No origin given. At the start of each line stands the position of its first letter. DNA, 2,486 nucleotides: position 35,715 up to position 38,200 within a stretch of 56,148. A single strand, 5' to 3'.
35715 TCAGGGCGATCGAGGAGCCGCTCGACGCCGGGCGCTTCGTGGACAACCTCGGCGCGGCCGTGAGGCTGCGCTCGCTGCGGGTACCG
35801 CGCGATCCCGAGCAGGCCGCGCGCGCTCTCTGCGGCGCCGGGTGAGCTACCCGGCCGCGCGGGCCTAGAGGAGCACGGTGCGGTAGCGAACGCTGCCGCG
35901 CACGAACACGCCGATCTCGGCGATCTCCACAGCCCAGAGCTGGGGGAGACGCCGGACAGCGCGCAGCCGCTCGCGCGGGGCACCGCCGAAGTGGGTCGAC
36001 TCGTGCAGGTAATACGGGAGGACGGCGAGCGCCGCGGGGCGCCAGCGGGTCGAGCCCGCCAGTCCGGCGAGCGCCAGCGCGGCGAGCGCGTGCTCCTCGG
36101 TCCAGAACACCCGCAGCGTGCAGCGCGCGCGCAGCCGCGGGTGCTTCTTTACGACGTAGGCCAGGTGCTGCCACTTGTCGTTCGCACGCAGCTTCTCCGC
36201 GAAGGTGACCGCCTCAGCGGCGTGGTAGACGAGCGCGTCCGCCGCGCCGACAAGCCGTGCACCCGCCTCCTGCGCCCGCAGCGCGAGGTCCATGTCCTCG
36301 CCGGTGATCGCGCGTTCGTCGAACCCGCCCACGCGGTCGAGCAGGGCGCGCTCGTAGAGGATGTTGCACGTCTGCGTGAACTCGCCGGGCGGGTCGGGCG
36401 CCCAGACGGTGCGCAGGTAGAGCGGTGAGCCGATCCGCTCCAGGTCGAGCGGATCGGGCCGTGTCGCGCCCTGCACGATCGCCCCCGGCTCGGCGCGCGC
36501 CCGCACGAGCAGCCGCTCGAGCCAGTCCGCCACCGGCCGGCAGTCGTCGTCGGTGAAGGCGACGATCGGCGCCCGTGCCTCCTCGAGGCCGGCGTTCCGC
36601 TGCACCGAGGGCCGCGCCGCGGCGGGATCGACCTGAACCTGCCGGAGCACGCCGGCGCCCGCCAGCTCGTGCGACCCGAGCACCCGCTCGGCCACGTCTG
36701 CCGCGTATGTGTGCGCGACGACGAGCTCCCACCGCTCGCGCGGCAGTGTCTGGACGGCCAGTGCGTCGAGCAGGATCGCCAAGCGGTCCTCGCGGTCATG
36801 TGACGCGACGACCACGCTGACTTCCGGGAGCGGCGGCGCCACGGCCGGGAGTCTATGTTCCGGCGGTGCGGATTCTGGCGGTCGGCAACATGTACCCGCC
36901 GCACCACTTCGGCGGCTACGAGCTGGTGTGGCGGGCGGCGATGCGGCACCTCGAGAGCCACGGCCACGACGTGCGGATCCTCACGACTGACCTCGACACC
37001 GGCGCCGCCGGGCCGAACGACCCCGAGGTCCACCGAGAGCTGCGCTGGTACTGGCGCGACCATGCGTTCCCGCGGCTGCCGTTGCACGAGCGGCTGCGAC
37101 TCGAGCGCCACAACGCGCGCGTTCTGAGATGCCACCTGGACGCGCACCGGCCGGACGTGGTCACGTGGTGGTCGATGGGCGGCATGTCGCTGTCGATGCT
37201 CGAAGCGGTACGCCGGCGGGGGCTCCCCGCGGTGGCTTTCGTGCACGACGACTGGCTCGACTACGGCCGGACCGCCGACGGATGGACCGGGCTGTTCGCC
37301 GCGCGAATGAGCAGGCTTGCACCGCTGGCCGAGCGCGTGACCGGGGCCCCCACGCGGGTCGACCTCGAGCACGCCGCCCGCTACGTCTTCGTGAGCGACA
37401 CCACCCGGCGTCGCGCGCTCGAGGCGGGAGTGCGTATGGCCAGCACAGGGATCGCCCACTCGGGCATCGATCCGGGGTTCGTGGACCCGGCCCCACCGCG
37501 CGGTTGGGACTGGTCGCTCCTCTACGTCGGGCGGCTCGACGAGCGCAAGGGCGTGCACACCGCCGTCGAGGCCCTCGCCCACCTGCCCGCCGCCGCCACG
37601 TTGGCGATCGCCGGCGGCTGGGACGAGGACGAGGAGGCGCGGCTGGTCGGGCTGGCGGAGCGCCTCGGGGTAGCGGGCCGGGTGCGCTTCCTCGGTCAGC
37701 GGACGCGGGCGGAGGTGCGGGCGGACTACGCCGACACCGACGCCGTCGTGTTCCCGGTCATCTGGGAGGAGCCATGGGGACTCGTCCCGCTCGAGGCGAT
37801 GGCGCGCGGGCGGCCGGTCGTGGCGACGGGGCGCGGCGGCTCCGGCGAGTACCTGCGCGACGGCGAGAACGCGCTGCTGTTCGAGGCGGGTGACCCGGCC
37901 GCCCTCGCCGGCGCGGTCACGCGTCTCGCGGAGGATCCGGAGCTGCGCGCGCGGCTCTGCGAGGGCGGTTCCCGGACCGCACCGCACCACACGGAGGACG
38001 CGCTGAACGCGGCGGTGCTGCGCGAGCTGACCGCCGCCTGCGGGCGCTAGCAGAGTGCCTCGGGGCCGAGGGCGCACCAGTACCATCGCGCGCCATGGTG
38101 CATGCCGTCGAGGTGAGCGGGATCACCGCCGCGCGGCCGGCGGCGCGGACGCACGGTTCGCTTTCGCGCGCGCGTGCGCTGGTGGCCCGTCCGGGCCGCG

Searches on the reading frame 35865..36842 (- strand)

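Call 10: search_protein_families(library=pfam, proteins=[window:35865-36842:-], max_evalue=0.001)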
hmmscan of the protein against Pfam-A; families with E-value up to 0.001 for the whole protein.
window:35865-36842:- (325 aa): 4 families
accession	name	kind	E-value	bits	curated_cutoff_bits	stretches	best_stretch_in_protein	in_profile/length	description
PF00535.33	Glycos_transf_2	-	2.2e-11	44.4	23.3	1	9-129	1-117/168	Glycosyl transferase family 2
PF13641.12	Glyco_tranf_2_3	-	1.3e-09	38.9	27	1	161-224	164-227/230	Glycosyltransferase like family 2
PF13632.12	Glyco_trans_2_3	-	9.6e-07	29.2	27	1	160-276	76-189/198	Glycosyl transferase family group 2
PF10111.15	Glyco_tranf_2_2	-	8e-06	26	27.3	0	159-208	166-217/276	Glycosyltransferase like family 2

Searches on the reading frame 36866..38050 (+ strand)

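Call 9: search_protein_families(library=pfam, proteins=[window:36866-38050:+], max_evalue=0.001)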
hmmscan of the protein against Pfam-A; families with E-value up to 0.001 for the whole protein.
window:36866-38050:+ (394 aa): 6 families
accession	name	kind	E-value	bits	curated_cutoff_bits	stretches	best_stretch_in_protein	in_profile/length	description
PF00534.26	Glycos_transf_1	-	1.2e-35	123.1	26.4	1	217-367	17-168/172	Glycosyl transferases group 1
PF13692.12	Glyco_trans_1_4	-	1.4e-31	110.1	27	1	218-357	4-142/142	Glycosyl transferases group 1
PF13439.12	Glyco_transf_4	-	4.1e-15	56.7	28.5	1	16-203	2-168/170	Glycosyltransferase Family 4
PF20706.3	GT4-conflict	-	4.5e-12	46.1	26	1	197-333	173-323/385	Family 4 Glycosyltransferase in conflict systems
PF13579.12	Glyco_trans_4_4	-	6.8e-09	36.7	29.7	1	16-190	1-148/158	Glycosyl transferase 4-like domain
PF13524.12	Glyco_trans_1_2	-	6.8e-08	33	25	1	233-376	5-134/144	Glycosyl transferase-like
